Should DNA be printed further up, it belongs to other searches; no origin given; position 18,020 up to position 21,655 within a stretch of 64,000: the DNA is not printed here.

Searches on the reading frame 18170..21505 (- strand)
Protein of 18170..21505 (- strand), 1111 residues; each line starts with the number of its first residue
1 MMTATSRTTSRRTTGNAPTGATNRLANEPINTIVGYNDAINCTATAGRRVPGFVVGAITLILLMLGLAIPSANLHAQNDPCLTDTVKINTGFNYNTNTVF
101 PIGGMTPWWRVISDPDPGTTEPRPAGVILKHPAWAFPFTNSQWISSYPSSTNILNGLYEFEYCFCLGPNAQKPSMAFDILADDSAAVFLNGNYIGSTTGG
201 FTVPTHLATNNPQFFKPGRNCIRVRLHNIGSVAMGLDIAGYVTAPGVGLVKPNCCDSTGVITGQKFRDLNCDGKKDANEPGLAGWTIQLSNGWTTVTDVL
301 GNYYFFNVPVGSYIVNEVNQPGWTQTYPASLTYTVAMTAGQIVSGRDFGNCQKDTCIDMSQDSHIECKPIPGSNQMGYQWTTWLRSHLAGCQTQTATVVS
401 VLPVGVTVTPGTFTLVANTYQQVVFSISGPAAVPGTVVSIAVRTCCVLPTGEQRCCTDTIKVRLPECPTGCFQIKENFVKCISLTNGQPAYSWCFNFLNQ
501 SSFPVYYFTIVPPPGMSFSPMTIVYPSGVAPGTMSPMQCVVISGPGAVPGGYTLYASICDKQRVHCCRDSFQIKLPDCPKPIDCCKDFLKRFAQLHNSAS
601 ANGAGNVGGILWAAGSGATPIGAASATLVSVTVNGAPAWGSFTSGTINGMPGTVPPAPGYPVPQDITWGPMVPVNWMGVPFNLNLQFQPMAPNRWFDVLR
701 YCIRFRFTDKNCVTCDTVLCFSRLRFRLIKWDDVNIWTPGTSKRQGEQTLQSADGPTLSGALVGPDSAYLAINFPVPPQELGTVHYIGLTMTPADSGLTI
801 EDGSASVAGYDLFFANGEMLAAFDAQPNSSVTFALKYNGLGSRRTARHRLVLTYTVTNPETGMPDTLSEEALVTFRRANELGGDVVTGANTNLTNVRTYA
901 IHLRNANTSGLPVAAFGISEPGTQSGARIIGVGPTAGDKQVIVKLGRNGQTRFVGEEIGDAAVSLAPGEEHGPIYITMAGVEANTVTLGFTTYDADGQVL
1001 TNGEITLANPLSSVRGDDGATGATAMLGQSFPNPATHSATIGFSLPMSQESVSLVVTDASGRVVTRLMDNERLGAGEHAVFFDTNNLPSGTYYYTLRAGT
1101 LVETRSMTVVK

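Call 10: search_protein_families(library=pfam, proteins=[window:18170-21505:-], max_evalue=0.001)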
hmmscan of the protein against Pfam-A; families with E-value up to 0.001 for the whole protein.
window:18170-21505:- (1111 aa): 3 families
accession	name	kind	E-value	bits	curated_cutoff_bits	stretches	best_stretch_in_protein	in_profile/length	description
PF17210.9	SdrD_B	-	4.3e-08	33.8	29.7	1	266-327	8-74/112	SdrD B-like domain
PF18962.6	Por_Secre_tail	-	4.4e-07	30.5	27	1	1031-1101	2-67/75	Secretion system C-terminal sorting domain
PF13860.13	FlgD_ig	-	2.6e-05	24.5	27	1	1037-1098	10-75/79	FlgD Ig-like domain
